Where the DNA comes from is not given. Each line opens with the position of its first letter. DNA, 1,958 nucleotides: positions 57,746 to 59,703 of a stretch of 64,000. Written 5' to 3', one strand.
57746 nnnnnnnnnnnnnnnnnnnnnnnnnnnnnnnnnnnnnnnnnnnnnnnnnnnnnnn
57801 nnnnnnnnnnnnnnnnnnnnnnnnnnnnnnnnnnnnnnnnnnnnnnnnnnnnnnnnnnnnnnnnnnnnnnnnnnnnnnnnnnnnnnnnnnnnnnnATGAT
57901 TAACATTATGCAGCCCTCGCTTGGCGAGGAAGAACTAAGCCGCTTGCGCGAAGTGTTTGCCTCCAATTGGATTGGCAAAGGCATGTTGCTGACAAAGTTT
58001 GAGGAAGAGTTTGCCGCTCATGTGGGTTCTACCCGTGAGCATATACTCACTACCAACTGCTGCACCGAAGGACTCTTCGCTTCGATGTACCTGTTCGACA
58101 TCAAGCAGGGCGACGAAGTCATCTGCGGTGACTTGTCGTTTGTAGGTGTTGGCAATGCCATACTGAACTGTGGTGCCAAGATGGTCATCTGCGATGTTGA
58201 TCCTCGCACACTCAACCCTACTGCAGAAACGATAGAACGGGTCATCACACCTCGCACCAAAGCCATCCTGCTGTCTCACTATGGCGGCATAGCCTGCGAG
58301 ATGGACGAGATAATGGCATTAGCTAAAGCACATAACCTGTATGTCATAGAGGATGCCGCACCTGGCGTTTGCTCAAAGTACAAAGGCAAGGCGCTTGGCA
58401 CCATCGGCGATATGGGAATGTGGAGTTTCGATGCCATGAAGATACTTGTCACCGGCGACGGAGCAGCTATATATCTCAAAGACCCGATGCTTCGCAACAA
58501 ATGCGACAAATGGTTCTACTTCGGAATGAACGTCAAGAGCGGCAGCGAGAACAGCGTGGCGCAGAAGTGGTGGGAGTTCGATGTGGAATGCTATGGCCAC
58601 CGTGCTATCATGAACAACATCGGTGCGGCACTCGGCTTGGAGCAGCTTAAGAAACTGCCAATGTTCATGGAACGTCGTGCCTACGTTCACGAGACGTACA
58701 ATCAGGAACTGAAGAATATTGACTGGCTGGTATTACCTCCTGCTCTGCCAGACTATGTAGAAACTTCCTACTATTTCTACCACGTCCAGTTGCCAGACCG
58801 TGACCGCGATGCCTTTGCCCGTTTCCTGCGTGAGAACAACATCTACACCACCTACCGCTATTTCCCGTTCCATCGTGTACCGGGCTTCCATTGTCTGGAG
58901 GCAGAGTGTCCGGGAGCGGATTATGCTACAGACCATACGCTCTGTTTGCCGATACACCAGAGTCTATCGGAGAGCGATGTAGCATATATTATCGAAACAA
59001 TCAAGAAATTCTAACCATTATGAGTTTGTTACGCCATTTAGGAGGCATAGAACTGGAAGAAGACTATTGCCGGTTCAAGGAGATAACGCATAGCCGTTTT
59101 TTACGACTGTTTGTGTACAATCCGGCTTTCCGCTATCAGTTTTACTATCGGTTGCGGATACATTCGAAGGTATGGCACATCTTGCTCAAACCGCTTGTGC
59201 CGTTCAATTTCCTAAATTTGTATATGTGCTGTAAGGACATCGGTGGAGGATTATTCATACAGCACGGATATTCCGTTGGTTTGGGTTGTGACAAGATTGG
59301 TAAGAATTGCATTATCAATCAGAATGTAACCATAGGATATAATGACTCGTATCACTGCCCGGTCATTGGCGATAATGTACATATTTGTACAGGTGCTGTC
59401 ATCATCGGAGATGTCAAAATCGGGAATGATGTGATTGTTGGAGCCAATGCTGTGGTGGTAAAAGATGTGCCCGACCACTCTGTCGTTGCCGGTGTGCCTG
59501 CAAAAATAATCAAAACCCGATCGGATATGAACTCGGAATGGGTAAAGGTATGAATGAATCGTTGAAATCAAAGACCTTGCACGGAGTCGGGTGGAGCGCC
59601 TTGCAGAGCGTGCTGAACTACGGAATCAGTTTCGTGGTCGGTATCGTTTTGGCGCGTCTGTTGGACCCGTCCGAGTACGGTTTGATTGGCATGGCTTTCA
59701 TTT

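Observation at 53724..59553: Unusual tailoring cassette in a capsule locus: SPL-like radical SAM + cytoplasmic PstS-like protein + eu-GSH-synthetase-like ATP-grasp, coupled to WbqC/aminotransferase/acetyltransferase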

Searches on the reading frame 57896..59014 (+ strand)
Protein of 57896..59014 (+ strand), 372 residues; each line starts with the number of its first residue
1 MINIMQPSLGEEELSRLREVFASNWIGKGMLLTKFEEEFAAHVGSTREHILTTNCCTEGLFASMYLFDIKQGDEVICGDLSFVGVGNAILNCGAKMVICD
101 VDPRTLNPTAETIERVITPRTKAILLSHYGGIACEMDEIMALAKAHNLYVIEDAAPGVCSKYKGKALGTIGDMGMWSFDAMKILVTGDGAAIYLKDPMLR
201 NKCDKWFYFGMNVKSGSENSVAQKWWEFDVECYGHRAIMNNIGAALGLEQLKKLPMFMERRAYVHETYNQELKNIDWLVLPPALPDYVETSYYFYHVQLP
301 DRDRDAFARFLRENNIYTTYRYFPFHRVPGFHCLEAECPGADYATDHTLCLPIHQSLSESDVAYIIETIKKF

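Call 3: search_protein_families(library=pfam, proteins=[window:57896-59014:+], max_evalue=0.1)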
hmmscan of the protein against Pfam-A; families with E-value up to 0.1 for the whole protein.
window:57896-59014:+ (372 aa): 5 families
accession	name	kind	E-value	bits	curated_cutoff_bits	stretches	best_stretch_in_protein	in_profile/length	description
PF01041.23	DegT_DnrJ_EryC1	-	4.4e-90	302.9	19.8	1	8-369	2-359/360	DegT/DnrJ/EryC1/StrS aminotransferase family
PF00155.27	Aminotran_1_2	-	1.5e-07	31.4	19.7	1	31-155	43-187/361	Aminotransferase class I and II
PF00266.25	Aminotran_5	-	4.1e-06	26.4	21.5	1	33-316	46-333/371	Aminotransferase class-V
PF17034.11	zinc_ribbon_16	-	0.017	15.8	27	1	199-229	80-110/125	Zinc-ribbon like family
PF01053.26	Cys_Met_Meta_PP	-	0.018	14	27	1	66-154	85-174/381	Cys/Met metabolism PLP-dependent enzyme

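Call 4: search_protein_families(library=ncbifam, proteins=[window:57896-59014:+], max_evalue=0.1)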
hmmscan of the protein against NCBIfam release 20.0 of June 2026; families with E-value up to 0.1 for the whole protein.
window:57896-59014:+ (372 aa): 28 families (the best 25 are shown)
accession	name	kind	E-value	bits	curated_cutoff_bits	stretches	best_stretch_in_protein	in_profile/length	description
NF008687.0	PRK11706.1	equivalog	6.2e-70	235.8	375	1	1-372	1-373/375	dTDP-4-amino-4,6-dideoxygalactose transaminase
TIGR03588.1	PseC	equivalog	1.5e-65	221.6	423.5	1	6-371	6-378/380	UDP-4-amino-4,6-dideoxy-N-acetyl-beta-L-altrosamine transaminase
TIGR02379.1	ECA_wecE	subfamily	1e-61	208.8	434.85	1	4-371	4-373/376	dTDP-4-amino-4,6-dideoxy-D-glucose transaminase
NF008658.2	PRK11658.1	equivalog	9.9e-55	185.7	631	1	3-371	6-375/379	UDP-4-amino-4-deoxy-L-arabinose aminotransferase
TIGR04181.1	NHT_00031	hypoth_equivalog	1.2e-52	179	420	1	2-352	1-357/359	LegC family aminotransferase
NF011936.0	PRK15407.1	equivalog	5.3e-40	137.4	423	1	9-372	44-435/440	lipopolysaccharide biosynthesis protein RfbH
TIGR04427.1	PLP_DesI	equivalog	6.9e-34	117.6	650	1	14-369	35-379/390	dTDP-4-dehydro-6-deoxyglucose aminotransferase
NF005817.0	PRK07683.1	equivalog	7.8e-08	31.4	575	1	47-153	89-200/387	aminotransferase A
NF041091.1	asp_aminotase_Arch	equivalog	1.1e-07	31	550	1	43-153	83-199/376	aspartate aminotransferase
NF005744.0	PRK07568.1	subfamily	2e-07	30.2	389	1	30-153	70-201/398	pyridoxal phosphate-dependent aminotransferase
NF041364.1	GntC_guanitoxin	equivalog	3.5e-07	29.5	415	1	46-154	59-174/356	guanitoxin biosynthesis PLP-dependent (S)-gamma-hydroxy-L-arginine cyclodehydratase GntC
NF006569.0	PRK09082.1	subfamily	1.8e-06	27.3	420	1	35-153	80-202/386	methionine aminotransferase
NF005816.0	PRK07682.1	equivalog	3.9e-06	25.8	620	1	48-153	91-202/390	aminotransferase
NF005305.0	PRK06836.1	equivalog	4.2e-05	23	376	1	45-127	96-177/396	pyridoxal phosphate-dependent aminotransferase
NF006488.0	PRK08912.1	equivalog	8.4e-05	21.6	498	1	47-128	87-167/387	aminotransferase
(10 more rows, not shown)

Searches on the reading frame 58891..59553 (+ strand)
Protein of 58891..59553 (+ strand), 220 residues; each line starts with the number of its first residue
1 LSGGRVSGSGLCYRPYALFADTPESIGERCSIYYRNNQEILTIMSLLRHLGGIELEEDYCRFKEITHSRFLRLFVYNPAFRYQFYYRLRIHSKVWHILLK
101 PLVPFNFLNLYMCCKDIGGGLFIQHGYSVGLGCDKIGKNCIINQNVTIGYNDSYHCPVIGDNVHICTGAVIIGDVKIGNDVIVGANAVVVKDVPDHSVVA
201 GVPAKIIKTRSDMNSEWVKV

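Call 3: search_protein_families(library=pfam, proteins=[window:58891-59553:+], max_evalue=0.1)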
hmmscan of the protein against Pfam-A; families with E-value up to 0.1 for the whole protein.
window:58891-59553:+ (220 aa): 3 families
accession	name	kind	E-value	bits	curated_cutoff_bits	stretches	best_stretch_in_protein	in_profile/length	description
PF00132.30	Hexapep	-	1.4e-10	40.8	27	1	157-189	2-34/36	Bacterial transferase hexapeptide (six repeats)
PF14602.12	Hexapep_2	-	0.00071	19.7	27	0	175-189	2-16/34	Hexapeptide repeat of succinyl-transferase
PF25084.1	LbH_EIF2B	-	0.0017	18.8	54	1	136-193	41-97/105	EIF2B subunit epsilon LbH domain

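Call 4: search_protein_families(library=ncbifam, proteins=[window:58891-59553:+], max_evalue=0.1)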
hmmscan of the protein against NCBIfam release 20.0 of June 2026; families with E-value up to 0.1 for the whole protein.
window:58891-59553:+ (220 aa): 46 families (the best 25 are shown)
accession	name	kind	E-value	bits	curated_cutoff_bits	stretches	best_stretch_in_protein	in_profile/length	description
NF041874.1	EPS_EpsC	equivalog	4.9e-26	91.4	150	1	116-210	69-167/168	serine O-acetyltransferase EpsC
TIGR01172.1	cysE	equivalog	3.7e-21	75.8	210.65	1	116-205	69-162/162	serine O-acetyltransferase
NF007564.0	PRK10191.1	equivalog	5e-16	58.6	196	1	115-206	64-158/162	colanic acid biosynthesis acetyltransferase WcaB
TIGR04016.1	WcaB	equivalog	8.4e-16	57.9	194.65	1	115-206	48-142/146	colanic acid biosynthesis acetyltransferase WcaB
TIGR03570.1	NeuD_NnaD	subfamily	2e-15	56.9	160.8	2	158-205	155-202/202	NeuD/PglB/VioB family sugar acetyltransferase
NF008349.0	PRK11132.1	equivalog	1.1e-14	54.2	397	1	115-210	148-248/273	serine O-acetyltransferase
TIGR03532.1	DapD_Ac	equivalog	1.2e-14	54.5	231.75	1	117-214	119-218/231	2,3,4,5-tetrahydropyridine-2,6-dicarboxylate N-acetyltransferase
NF007240.0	PRK09677.1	equivalog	2.6e-14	53.2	243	1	158-217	132-191/192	putative lipopolysaccharide biosynthesis O-acetyl transferase WbbJ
TIGR03308.1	phn_thr-fam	hypoth_equivalog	1.4e-12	47.9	201.65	1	156-210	108-162/204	phosphonate metabolim protein, transferase hexapeptide repeat family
NF058585.1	HptprglPActTf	PfamEq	1.7e-10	40.7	300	1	135-216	79-166/172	heptaprenylglyceryl phosphate O-acetyltransferase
NF050158.1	CarbAnhydGPos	equivalog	3.8e-10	39.7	250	1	139-212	70-145/172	gamma carbonic anhydrase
NF000311.1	Vat_ABCDEFH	equivalog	4.9e-10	39.3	300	1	158-213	112-167/201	Vat family streptogramin A O-acetyltransferase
NF000490.1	chloram_CatB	equivalog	6.8e-10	38.6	350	1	157-212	111-166/210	type B chloramphenicol O-acetyltransferase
NF007499.0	PRK10092.1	equivalog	8.3e-10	38.8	314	1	158-209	131-182/183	maltose O-acetyltransferase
NF033468.1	stregram_VatI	exception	2e-09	37.5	415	1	158-211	114-167/208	streptogramin A O-acetyltransferase Vat(I)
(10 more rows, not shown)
